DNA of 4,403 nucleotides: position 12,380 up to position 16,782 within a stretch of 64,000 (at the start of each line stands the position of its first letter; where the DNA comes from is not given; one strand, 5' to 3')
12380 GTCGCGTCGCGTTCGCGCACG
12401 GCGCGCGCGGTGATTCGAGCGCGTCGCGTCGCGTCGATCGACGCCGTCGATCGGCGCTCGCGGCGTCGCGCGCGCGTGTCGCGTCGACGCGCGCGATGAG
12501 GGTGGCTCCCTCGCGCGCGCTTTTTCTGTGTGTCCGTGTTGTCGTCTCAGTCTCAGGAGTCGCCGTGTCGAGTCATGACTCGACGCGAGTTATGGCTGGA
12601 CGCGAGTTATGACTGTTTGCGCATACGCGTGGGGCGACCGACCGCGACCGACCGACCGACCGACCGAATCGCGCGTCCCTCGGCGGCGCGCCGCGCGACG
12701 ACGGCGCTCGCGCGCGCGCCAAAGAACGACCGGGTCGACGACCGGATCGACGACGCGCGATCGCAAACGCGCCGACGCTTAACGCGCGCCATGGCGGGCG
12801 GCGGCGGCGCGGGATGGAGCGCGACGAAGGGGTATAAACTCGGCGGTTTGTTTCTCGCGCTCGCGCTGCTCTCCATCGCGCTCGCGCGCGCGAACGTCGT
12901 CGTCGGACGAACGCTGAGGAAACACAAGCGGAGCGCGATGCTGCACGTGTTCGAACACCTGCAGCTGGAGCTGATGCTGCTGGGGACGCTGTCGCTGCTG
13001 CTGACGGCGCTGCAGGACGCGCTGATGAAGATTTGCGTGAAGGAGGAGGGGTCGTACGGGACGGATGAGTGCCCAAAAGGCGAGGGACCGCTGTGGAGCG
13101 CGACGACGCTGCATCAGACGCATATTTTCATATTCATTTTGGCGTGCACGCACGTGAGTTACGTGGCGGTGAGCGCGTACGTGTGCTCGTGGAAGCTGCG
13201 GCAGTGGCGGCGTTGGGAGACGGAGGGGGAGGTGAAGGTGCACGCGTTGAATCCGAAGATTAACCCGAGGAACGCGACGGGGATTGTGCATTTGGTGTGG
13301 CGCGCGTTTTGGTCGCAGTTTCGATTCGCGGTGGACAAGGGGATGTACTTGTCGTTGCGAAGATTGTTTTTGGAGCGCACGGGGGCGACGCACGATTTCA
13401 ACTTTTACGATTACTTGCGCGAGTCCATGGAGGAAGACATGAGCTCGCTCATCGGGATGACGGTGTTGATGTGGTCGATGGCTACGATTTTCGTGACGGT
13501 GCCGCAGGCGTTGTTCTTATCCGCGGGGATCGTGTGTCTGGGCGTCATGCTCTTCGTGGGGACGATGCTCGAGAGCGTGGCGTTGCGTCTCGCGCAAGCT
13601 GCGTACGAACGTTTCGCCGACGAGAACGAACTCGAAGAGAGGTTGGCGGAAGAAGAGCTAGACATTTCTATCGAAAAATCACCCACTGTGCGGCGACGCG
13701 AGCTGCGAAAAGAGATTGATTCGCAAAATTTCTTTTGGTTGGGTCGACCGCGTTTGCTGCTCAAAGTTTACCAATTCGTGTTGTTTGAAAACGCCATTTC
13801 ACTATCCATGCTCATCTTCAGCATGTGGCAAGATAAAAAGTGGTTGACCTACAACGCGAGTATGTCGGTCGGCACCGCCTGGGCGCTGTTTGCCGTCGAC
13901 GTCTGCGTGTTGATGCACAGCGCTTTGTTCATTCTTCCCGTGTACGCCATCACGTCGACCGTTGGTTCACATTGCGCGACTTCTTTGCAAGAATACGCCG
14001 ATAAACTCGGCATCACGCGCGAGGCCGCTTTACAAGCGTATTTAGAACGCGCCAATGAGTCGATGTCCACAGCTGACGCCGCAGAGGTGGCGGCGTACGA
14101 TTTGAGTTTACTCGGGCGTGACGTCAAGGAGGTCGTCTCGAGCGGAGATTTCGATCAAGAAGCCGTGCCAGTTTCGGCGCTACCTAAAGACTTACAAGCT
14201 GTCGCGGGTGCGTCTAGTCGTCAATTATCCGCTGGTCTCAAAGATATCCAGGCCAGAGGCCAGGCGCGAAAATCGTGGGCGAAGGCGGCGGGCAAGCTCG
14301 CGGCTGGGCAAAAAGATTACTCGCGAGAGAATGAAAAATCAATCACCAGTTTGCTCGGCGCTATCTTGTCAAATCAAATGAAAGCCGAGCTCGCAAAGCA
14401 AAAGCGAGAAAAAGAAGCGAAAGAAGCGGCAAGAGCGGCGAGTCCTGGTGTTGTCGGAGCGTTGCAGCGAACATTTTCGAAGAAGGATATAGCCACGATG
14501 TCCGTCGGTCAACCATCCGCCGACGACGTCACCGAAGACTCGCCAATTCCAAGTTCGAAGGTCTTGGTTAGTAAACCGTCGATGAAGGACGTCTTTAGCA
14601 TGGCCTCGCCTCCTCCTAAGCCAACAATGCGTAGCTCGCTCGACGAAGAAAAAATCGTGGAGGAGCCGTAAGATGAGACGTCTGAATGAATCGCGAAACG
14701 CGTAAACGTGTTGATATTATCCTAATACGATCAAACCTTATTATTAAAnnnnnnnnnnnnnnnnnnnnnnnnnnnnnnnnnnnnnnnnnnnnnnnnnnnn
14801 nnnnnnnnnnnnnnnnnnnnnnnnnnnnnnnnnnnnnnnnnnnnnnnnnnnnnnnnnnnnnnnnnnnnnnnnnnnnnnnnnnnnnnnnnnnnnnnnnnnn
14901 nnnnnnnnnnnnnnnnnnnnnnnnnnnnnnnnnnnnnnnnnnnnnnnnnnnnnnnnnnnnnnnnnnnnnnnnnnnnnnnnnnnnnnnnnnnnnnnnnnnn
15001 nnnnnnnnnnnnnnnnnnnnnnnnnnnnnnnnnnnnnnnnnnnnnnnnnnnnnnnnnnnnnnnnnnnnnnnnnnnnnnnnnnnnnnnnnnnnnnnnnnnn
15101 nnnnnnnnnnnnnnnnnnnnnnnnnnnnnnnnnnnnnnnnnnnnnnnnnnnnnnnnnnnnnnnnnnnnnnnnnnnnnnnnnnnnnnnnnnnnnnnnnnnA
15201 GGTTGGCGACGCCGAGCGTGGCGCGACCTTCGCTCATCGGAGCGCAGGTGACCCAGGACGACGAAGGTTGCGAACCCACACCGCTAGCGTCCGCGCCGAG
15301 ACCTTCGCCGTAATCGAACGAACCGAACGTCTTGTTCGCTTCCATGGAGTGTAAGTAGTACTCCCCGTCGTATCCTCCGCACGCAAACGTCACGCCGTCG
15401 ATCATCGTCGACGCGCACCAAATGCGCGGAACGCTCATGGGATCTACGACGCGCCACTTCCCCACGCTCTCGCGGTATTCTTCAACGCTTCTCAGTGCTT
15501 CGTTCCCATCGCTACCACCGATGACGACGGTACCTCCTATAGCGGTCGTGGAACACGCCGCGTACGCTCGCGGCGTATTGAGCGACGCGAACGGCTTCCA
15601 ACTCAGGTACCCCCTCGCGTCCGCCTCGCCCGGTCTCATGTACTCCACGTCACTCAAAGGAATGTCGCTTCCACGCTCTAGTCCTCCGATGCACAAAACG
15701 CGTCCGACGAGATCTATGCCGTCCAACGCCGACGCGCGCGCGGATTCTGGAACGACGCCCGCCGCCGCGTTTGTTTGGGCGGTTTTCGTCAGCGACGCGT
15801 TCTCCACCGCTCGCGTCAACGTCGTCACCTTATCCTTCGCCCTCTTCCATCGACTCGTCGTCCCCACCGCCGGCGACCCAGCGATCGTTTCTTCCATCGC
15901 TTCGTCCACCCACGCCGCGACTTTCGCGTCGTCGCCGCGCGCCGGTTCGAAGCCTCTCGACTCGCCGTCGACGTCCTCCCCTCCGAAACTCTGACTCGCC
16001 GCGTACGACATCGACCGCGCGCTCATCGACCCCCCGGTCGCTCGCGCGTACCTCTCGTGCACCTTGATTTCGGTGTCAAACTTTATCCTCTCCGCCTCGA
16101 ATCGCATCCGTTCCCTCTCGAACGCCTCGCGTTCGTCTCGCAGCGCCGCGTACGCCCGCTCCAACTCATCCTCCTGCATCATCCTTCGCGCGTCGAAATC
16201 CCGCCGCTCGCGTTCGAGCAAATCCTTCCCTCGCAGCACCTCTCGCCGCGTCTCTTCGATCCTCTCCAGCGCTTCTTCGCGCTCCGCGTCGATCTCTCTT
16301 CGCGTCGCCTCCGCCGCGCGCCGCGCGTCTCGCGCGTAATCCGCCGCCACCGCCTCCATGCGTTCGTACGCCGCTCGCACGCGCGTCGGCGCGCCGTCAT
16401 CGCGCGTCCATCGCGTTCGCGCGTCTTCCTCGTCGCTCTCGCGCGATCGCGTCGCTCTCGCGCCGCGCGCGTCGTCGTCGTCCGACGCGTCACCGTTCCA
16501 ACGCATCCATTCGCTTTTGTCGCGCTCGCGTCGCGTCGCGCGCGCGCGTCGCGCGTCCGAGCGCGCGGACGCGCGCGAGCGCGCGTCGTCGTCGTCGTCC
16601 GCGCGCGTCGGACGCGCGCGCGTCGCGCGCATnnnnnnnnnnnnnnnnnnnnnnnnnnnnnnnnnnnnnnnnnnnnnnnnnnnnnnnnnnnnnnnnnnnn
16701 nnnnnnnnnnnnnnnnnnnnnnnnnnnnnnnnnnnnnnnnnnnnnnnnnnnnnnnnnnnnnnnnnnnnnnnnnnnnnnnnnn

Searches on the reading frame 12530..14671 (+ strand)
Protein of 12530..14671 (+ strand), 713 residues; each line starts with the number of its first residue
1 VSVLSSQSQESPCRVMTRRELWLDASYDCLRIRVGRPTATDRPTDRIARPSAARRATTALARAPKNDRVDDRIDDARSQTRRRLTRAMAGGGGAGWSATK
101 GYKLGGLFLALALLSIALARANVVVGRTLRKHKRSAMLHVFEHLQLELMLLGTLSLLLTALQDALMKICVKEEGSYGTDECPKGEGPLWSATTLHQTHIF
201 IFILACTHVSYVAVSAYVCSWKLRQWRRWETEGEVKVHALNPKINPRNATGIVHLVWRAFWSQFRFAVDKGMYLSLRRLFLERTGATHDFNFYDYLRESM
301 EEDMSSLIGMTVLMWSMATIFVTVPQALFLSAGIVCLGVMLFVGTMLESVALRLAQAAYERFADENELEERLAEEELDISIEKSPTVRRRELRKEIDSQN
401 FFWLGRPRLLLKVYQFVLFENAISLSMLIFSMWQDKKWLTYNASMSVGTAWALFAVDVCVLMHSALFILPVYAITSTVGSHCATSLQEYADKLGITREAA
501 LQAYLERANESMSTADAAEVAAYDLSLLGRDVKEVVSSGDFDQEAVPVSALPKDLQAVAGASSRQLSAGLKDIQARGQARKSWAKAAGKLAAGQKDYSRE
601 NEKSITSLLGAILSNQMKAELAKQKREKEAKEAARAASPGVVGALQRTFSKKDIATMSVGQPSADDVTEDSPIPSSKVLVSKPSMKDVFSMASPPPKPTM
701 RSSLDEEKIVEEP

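Call 16: search_protein_families(library=pfam, proteins=[window:12530-14671:+], max_evalue=0.00001)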
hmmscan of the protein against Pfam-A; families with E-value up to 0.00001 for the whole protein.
window:12530-14671:+ (713 aa): 1 family
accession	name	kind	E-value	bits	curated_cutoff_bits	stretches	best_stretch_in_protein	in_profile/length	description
PF03094.20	Mlo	-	1.6e-50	172.3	24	2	177-486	127-430/483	Mlo family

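Call 21: find_homologous_proteins(query=window:12791-14671:+, max_evalue=1e-20)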
Query window:12791-14671:+ (626 aa): 125 proteins with E <= 1e-20 among 8000 candidates; the best 120 are listed.
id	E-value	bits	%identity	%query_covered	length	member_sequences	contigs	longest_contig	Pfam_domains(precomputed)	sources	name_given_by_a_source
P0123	0.0e+0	1376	99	100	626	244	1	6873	PF03094.21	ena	-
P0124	0.0e+0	1359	98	100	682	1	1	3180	PF03094.21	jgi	jgi:mlo protein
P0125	0.0e+0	1297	94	95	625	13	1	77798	PF03094.21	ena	-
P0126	9.5e-290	980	74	96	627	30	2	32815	PF03094.21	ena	-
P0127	5.7e-287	971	74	97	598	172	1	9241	PF03094.21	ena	-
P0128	1.3e-286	970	74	97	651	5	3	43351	PF03094.21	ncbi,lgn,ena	-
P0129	7.1e-285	964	73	97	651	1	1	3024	PF03094.21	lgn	-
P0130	1.3e-272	924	99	67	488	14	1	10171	PF03094.21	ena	-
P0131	9.0e-266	901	68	91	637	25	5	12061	PF03094.21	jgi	jgi:mlo protein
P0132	3.7e-265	899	65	99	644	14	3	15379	PF03094.21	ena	-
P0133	1.6e-264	897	67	97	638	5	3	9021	PF03094.21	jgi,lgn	jgi:mlo protein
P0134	1.2e-263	894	67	97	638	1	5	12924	PF03094.21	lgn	-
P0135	5.0e-260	882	66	97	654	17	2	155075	PF03094.21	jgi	-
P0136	5.1e-255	865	65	100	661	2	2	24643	PF03094.21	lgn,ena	-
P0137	1.5e-209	715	56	100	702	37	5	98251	PF03094.21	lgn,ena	-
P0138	8.9e-201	686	56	99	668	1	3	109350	PF03094.21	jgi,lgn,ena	-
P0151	1.8e-135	471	53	43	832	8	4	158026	PF03094.21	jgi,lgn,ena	-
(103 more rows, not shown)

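Call 23: find_encoding_contigs(protein=P0128, flank=6000, max_places=2)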
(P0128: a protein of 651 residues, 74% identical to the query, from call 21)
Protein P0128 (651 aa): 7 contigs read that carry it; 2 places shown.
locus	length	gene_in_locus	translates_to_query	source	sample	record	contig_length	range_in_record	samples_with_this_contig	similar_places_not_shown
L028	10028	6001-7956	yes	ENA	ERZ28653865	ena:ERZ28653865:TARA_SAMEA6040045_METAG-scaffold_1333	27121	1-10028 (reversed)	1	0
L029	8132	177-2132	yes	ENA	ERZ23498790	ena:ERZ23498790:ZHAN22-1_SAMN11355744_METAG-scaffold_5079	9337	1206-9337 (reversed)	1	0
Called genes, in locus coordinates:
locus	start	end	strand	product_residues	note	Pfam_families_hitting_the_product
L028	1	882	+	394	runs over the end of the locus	PF21180:TOP6A-Spo11_Toprim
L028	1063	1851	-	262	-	PF02622:DUF179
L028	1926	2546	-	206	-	-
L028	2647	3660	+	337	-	PF07719:TPR_2 (faint), PF13424:TPR_12 (faint)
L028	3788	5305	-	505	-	-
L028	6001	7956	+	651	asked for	PF03094:Mlo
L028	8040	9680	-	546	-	PF13415:Beta-prop_FBX42 (faint), PF25210:Kelch_FKB95 (faint), PF24981:Beta-prop_ATRN-LZTR1 (faint), PF07646:Kelch_2 (faint), PF13964:Beta-prop_Calicin (weak), PF24681:Kelch_KLHDC2_KLHL20_DRC7 (weak), PF01344:Kelch_1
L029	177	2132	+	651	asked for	PF03094:Mlo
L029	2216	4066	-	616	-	-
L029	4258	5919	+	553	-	PF07779:Cas1_AcylT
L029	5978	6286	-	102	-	-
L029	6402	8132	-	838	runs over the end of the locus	PF00520:Ion_trans, PF07885:Ion_trans_2, PF00027:cNMP_binding (weak), PF12796:Ank_2, PF00023:Ank (weak), PF12796:Ank_2, PF13637:Ank_4, PF13857:Ank_5 (weak), +1 more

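Call 24: find_encoding_contigs(protein=P0135, flank=6000, max_places=2)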
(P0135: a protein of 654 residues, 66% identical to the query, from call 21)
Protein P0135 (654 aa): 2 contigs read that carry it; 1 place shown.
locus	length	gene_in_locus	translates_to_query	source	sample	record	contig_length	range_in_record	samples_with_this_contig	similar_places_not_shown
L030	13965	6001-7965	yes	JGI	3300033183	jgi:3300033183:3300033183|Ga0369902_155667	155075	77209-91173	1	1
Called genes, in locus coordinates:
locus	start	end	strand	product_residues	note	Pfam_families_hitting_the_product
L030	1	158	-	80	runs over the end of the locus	-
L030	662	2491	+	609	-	-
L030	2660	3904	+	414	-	PF01753:zf-MYND, PF07719:TPR_2 (faint), PF13424:TPR_12 (faint)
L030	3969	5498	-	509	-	-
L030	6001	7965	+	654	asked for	PF03094:Mlo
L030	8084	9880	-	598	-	PF25210:Kelch_FKB95 (faint), PF01344:Kelch_1 (weak), PF07646:Kelch_2 (faint), PF13964:Beta-prop_Calicin, PF24681:Kelch_KLHDC2_KLHL20_DRC7 (weak), PF01344:Kelch_1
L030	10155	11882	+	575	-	PF07779:Cas1_AcylT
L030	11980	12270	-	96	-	-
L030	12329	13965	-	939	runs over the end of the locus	PF00520:Ion_trans, PF07885:Ion_trans_2, PF00027:cNMP_binding (faint), PF12796:Ank_2, PF13606:Ank_3 (faint), PF12796:Ank_2, PF00023:Ank (weak), PF13857:Ank_5, +1 more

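Call 25: find_encoding_contigs(protein=P0137, flank=6000, max_places=2)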
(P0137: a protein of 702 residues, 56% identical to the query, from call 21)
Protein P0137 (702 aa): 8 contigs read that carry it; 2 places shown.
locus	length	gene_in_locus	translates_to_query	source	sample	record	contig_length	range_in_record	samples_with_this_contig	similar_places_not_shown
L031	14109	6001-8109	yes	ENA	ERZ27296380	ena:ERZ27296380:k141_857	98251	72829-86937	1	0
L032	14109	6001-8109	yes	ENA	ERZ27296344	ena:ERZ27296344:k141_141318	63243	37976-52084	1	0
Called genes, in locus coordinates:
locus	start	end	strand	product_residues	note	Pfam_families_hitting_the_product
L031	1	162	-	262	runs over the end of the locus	PF02622:DUF179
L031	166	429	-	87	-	-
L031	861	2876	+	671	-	-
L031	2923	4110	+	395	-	PF01753:zf-MYND, PF07719:TPR_2 (faint), PF13424:TPR_12 (faint)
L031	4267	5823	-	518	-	-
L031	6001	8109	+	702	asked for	PF03094:Mlo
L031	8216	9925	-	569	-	PF07646:Kelch_2 (faint), PF24981:Beta-prop_ATRN-LZTR1 (faint), PF25210:Kelch_FKB95 (faint), PF13964:Beta-prop_Calicin (weak), PF24681:Kelch_KLHDC2_KLHL20_DRC7 (weak), PF01344:Kelch_1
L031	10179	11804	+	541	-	PF07779:Cas1_AcylT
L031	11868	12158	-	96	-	-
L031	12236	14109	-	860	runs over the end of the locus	PF00027:cNMP_binding (faint), PF00520:Ion_trans, PF07885:Ion_trans_2, PF12796:Ank_2, PF00023:Ank (weak), PF12796:Ank_2, PF13857:Ank_5 (weak), PF00023:Ank (weak), +2 more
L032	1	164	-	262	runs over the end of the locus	PF02622:DUF179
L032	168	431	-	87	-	-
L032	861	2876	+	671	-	-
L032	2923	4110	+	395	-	PF01753:zf-MYND, PF07719:TPR_2 (faint), PF13424:TPR_12 (faint)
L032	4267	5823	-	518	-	-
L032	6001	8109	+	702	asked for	PF03094:Mlo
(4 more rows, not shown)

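Call 26: find_encoding_contigs(protein=P0151, flank=6000, max_places=2)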
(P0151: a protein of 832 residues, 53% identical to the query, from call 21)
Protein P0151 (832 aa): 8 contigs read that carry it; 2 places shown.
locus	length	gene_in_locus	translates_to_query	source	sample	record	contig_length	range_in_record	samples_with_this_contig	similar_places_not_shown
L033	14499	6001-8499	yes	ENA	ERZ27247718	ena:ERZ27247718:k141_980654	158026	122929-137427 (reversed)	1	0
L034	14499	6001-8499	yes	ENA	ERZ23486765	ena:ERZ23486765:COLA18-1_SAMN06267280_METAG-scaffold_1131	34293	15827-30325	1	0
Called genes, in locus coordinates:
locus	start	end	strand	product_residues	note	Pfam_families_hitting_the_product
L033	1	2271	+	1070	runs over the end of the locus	PF00675:Peptidase_M16 (weak), PF05193:Peptidase_M16_C, PF08367:M16C_assoc, PF22516:PreP_C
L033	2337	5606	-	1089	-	PF25293:Beta-prop_EMC1_N, PF13360:PQQ_2 (faint), PF07774:EMC1_C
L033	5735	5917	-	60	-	-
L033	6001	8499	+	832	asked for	PF03094:Mlo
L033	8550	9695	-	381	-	PF02622:DUF179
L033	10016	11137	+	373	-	PF24521:Ank_KRIT1 (weak), PF00023:Ank (faint), PF12796:Ank_2, PF13606:Ank_3 (faint), PF13637:Ank_4 (weak), PF13857:Ank_5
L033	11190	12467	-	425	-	PF01636:APH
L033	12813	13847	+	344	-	-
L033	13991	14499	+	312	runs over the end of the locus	-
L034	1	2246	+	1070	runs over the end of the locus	PF00675:Peptidase_M16 (weak), PF05193:Peptidase_M16_C, PF08367:M16C_assoc, PF22516:PreP_C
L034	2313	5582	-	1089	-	PF25293:Beta-prop_EMC1_N, PF13360:PQQ_2 (faint), PF07774:EMC1_C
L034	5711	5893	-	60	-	-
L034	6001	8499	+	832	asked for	PF03094:Mlo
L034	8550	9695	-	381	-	PF02622:DUF179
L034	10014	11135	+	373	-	PF24521:Ank_KRIT1 (weak), PF00023:Ank (faint), PF12796:Ank_2, PF13606:Ank_3 (faint), PF13637:Ank_4 (weak), PF13857:Ank_5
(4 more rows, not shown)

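Call 27: find_encoding_contigs(protein=P0132, flank=6000, max_places=2)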
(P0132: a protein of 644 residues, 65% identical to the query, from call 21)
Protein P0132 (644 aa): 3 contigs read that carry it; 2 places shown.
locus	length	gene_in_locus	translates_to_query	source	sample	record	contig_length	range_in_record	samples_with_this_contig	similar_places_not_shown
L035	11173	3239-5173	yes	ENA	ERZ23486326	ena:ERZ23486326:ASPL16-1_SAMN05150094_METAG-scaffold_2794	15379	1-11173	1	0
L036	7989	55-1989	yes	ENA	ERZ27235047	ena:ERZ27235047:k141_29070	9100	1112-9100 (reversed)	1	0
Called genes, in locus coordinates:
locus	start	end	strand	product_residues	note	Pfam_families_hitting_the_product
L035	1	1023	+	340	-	?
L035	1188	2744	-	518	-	-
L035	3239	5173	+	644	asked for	PF03094:Mlo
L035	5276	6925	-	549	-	PF07646:Kelch_2 (faint), PF25210:Kelch_FKB95 (faint), PF13964:Beta-prop_Calicin, PF01344:Kelch_1, PF24681:Kelch_KLHDC2_KLHL20_DRC7 (weak), PF01344:Kelch_1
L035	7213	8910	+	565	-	PF07779:Cas1_AcylT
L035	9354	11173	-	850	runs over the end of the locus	PF13637:Ank_4 (faint), PF00520:Ion_trans, PF07885:Ion_trans_2, PF00027:cNMP_binding (weak), PF13606:Ank_3 (faint), PF12796:Ank_2, PF00023:Ank (weak), PF12796:Ank_2, +1 more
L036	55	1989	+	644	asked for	PF03094:Mlo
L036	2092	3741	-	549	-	PF07646:Kelch_2 (faint), PF25210:Kelch_FKB95 (faint), PF13964:Beta-prop_Calicin, PF01344:Kelch_1, PF24681:Kelch_KLHDC2_KLHL20_DRC7 (weak), PF01344:Kelch_1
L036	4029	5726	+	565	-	PF07779:Cas1_AcylT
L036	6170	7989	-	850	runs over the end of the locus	PF13637:Ank_4 (faint), PF00520:Ion_trans, PF07885:Ion_trans_2, PF00027:cNMP_binding (weak), PF13606:Ank_3 (faint), PF12796:Ank_2, PF00023:Ank (weak), PF12796:Ank_2, +1 more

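Call 76: list_cluster_members(proteins=[P0128, P0124, P0123, P0131, P0133, P0138])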
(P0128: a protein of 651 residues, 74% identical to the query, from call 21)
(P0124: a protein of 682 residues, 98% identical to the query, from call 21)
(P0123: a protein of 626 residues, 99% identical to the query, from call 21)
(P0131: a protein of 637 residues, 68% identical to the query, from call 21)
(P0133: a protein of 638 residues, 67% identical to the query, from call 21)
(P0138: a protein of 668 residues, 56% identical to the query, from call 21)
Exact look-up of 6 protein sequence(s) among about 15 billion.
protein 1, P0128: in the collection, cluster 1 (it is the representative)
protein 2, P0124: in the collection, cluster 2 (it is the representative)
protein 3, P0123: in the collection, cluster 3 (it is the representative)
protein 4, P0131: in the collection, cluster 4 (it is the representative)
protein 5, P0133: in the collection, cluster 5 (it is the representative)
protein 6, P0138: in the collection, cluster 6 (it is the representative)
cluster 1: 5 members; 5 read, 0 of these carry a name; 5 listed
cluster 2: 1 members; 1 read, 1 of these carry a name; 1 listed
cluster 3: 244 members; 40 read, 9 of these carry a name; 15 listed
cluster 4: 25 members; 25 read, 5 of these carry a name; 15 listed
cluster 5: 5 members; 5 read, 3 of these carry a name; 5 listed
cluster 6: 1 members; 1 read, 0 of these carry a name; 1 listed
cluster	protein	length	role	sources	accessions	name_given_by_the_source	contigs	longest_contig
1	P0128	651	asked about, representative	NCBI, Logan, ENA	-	-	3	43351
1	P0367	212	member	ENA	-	-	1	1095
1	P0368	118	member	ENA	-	-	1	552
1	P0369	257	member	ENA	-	-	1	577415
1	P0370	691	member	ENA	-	-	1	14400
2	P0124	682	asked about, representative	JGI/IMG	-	mlo protein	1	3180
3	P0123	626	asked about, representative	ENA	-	-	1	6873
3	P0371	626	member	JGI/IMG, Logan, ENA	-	mlo protein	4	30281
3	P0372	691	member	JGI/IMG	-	mlo protein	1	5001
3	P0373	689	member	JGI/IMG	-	mlo protein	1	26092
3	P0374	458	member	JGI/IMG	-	hypothetical protein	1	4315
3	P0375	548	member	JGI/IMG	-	hypothetical protein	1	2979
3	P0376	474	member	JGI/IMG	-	hypothetical protein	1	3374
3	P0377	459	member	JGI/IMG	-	hypothetical protein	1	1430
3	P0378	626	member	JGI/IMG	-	mlo protein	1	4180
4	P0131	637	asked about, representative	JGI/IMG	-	mlo protein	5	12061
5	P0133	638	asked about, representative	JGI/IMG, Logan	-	mlo protein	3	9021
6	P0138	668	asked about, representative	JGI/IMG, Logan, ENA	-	-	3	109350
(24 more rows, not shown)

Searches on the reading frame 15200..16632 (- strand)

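Call 85: search_protein_families(library=pfam, proteins=[window:15200-16632:-], max_evalue=1)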
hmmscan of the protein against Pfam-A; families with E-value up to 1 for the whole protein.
window:15200-16632:- (477 aa): 5 families
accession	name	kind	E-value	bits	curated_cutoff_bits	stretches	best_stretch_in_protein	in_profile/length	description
PF01344.31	Kelch_1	-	4.8e-09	36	20.1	2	369-400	15-46/46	Kelch motif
PF07646.21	Kelch_2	-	0.00074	19.8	21.3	1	366-399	12-47/48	Kelch motif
PF13415.12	Kelch_3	-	0.0025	18.4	22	1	369-409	5-46/48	Galactose oxidase, central domain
PF13964.12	Kelch_6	-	0.012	16.1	25.3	1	359-403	4-50/50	Kelch motif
PF04010.18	DUF357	-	0.7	10.4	29.4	0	422-445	40-63/73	Protein of unknown function (DUF357)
